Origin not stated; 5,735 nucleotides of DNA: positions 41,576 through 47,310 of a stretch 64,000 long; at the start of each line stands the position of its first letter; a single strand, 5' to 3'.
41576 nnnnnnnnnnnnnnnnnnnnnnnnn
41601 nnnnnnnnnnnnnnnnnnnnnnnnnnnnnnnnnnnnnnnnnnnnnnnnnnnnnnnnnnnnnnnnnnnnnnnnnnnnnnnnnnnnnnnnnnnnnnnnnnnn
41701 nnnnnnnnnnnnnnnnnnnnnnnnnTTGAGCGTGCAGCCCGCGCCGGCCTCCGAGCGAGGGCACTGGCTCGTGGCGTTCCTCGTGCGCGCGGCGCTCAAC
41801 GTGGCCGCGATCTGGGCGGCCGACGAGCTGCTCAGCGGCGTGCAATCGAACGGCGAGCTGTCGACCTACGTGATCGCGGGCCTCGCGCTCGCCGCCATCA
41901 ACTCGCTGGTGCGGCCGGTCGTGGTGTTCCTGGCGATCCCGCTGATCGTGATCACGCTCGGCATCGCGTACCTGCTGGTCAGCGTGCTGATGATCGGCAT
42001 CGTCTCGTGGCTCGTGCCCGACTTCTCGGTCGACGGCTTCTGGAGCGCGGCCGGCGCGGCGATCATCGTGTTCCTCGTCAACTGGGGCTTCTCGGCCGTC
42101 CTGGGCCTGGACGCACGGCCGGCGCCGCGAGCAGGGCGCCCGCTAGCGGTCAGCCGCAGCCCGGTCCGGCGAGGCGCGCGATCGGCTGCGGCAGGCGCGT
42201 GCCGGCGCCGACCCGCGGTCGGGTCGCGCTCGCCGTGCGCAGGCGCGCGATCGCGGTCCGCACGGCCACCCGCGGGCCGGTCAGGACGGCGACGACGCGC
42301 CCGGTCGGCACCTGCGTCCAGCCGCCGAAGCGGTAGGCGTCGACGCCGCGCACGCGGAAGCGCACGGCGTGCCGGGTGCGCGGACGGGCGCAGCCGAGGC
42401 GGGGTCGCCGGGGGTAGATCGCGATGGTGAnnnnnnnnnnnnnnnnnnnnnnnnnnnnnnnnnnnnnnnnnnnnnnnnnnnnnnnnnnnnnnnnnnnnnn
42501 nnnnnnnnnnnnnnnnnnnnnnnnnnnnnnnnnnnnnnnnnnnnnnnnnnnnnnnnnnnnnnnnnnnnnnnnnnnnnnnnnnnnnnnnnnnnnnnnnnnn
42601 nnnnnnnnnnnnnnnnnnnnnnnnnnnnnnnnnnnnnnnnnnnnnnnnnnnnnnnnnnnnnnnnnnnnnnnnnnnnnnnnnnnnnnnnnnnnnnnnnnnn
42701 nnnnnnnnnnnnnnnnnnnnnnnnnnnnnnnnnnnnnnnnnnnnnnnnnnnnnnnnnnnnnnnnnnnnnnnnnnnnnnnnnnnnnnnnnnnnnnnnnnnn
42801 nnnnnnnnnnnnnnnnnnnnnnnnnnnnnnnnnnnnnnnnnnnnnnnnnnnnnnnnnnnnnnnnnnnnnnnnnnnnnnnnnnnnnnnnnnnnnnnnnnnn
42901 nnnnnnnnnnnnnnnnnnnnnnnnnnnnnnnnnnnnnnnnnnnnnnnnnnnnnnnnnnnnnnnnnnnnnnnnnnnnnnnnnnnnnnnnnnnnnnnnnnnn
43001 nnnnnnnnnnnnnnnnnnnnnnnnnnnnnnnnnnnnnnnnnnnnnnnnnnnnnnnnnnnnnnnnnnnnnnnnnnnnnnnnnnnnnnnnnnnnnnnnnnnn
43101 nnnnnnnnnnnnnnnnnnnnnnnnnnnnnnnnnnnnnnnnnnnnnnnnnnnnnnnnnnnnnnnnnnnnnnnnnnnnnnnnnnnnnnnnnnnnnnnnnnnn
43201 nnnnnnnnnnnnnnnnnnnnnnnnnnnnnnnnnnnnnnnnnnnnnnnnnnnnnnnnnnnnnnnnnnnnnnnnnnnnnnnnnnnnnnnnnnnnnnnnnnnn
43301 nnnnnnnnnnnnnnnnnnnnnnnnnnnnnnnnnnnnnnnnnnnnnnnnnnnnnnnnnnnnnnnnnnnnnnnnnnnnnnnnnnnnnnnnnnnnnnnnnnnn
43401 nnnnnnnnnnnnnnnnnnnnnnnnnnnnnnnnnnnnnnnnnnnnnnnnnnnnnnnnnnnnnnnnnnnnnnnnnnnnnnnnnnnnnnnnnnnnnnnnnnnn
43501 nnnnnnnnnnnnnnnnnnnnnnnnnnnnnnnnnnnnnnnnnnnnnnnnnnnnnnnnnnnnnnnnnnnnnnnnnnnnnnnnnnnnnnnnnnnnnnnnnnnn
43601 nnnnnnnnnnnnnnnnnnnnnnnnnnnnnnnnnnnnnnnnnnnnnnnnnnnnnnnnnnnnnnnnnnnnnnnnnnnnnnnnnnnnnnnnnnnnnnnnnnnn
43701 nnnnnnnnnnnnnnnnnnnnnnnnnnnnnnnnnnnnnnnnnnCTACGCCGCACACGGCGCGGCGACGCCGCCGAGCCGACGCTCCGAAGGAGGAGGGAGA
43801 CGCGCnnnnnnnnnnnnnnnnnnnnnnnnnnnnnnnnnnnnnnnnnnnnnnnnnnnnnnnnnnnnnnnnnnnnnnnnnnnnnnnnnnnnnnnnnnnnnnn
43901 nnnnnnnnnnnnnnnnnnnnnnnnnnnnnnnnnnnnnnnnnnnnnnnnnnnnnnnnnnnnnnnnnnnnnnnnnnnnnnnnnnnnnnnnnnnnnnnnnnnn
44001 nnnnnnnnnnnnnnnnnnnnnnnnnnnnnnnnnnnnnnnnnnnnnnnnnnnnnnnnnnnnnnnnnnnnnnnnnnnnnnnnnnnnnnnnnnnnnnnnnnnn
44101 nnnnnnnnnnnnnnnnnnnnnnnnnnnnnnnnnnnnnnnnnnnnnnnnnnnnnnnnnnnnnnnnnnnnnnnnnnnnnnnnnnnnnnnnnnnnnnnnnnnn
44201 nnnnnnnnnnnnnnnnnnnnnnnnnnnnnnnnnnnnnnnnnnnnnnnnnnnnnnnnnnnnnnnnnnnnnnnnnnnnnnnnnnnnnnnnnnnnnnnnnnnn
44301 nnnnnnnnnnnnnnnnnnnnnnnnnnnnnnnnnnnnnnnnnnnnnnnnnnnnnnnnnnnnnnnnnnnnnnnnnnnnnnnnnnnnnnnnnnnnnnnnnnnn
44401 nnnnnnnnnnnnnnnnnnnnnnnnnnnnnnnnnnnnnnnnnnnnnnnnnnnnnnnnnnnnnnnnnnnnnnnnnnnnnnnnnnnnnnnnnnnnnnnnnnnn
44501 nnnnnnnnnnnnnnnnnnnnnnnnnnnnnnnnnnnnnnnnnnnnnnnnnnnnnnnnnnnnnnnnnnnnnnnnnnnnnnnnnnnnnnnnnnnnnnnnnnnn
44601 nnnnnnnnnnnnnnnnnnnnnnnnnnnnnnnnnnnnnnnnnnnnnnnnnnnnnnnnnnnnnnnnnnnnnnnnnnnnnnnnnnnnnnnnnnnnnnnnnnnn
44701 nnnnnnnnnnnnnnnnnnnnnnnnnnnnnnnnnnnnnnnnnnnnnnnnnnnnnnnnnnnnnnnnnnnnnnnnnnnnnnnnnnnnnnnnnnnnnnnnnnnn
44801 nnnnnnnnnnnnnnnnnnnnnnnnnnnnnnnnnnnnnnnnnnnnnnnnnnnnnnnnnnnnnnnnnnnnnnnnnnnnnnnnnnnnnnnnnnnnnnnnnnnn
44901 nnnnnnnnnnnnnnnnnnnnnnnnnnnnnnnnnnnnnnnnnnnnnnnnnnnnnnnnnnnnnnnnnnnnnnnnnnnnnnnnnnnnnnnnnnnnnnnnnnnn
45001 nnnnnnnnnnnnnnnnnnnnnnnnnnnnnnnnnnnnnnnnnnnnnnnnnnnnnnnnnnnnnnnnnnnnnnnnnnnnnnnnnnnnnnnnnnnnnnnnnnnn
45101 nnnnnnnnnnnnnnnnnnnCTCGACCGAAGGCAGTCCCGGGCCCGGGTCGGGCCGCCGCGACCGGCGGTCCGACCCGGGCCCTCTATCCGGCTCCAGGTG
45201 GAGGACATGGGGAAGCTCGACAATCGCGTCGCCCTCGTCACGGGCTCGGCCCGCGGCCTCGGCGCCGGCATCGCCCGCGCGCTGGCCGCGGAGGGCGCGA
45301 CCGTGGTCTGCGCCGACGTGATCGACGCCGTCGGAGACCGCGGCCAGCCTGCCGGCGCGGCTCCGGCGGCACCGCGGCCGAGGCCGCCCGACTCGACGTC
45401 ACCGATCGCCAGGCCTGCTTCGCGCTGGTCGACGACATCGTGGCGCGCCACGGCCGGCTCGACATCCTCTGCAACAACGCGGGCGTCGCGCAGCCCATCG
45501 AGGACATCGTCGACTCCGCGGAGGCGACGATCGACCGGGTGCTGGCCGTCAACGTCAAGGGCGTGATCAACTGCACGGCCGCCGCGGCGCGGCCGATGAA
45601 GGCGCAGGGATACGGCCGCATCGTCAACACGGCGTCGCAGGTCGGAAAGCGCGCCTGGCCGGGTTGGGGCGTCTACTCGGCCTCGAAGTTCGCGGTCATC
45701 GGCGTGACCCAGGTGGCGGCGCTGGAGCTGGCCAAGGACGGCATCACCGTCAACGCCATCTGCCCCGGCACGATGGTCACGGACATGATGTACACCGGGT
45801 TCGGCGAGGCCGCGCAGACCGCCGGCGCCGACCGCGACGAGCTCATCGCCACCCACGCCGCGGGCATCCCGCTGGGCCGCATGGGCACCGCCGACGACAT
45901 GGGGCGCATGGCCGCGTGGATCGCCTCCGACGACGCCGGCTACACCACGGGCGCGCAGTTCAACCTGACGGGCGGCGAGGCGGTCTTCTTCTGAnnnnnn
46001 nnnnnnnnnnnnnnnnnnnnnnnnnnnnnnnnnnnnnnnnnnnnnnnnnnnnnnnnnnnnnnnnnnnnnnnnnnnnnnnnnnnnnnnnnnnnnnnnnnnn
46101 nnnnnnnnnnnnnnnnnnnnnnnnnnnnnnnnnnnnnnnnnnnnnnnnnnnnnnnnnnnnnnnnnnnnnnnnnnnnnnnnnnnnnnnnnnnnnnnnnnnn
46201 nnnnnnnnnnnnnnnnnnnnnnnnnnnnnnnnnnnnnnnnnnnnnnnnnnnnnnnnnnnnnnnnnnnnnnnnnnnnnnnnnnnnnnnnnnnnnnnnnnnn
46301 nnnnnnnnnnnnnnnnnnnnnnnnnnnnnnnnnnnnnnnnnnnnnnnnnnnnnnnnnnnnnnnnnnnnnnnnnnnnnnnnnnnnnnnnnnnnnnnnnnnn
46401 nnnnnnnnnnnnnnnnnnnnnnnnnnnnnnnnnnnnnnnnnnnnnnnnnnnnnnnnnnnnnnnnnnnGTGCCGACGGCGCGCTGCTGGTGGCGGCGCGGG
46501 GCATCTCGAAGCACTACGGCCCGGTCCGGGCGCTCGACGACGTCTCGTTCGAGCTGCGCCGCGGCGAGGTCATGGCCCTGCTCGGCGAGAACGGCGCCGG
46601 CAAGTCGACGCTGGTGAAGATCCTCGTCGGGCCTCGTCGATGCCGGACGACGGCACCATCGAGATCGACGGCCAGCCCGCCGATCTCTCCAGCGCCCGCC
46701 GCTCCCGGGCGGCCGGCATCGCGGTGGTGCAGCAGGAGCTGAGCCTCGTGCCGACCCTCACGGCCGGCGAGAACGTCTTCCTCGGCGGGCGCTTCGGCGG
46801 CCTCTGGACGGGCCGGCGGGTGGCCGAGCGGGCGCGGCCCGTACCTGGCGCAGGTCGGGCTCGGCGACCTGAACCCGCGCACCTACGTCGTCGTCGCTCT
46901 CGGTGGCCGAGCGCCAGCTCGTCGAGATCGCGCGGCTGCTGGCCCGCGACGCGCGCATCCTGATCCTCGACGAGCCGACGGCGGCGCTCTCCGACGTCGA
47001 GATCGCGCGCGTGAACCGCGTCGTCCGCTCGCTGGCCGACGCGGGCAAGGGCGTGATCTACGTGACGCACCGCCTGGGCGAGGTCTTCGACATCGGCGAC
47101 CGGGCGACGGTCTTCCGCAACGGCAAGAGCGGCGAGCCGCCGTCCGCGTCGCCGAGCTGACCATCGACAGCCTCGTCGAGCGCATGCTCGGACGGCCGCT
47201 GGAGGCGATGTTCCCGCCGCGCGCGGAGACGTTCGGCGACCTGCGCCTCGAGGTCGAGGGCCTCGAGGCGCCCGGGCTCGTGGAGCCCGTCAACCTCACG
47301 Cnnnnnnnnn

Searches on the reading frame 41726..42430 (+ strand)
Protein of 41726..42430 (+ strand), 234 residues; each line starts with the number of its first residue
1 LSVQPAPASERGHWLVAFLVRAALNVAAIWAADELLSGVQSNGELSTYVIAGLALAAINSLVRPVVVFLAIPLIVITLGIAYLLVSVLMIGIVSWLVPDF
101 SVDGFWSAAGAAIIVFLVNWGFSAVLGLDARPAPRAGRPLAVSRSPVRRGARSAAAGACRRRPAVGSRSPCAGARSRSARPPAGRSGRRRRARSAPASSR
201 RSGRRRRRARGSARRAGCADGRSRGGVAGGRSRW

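Call 37: search_protein_families(library=pfam, proteins=[window:41726-42430:+], max_evalue=0.0001)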
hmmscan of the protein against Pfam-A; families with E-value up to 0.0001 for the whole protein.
window:41726-42430:+ (234 aa): 1 family
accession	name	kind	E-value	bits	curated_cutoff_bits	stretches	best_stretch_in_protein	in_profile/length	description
PF04020.18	Phage_holin_4_2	-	7.3e-22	78.4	28.8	1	17-120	2-104/105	Mycobacterial 4 TMS phage holin, superfamily IV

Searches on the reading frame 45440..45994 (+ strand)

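Call 37: search_protein_families(library=pfam, proteins=[window:45440-45994:+], max_evalue=0.0001)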
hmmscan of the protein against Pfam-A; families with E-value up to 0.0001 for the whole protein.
window:45440-45994:+ (184 aa): 3 families
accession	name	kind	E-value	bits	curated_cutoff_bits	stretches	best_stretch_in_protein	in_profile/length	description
PF13561.12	adh_short_C2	-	2e-42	145.9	27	1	2-179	67-234/236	Enoyl-(Acyl carrier protein) reductase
PF00106.31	adh_short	-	8.4e-39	133.5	26.6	1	2-117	73-187/195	short chain dehydrogenase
PF23441.1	SDR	-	7.2e-05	22.7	27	1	60-132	144-215/258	SDR-like rossmann domain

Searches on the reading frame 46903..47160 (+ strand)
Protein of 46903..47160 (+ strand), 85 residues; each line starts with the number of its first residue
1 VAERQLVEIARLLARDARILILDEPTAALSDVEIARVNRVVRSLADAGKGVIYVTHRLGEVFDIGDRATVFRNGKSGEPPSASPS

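Call 37: search_protein_families(library=pfam, proteins=[window:46903-47160:+], max_evalue=0.0001)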
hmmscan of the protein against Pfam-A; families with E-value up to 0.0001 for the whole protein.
window:46903-47160:+ (85 aa): 1 family
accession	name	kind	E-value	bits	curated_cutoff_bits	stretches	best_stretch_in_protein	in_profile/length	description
PF00005.33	ABC_tran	-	2.1e-05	25.6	25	1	3-27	113-137/137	ABC transporter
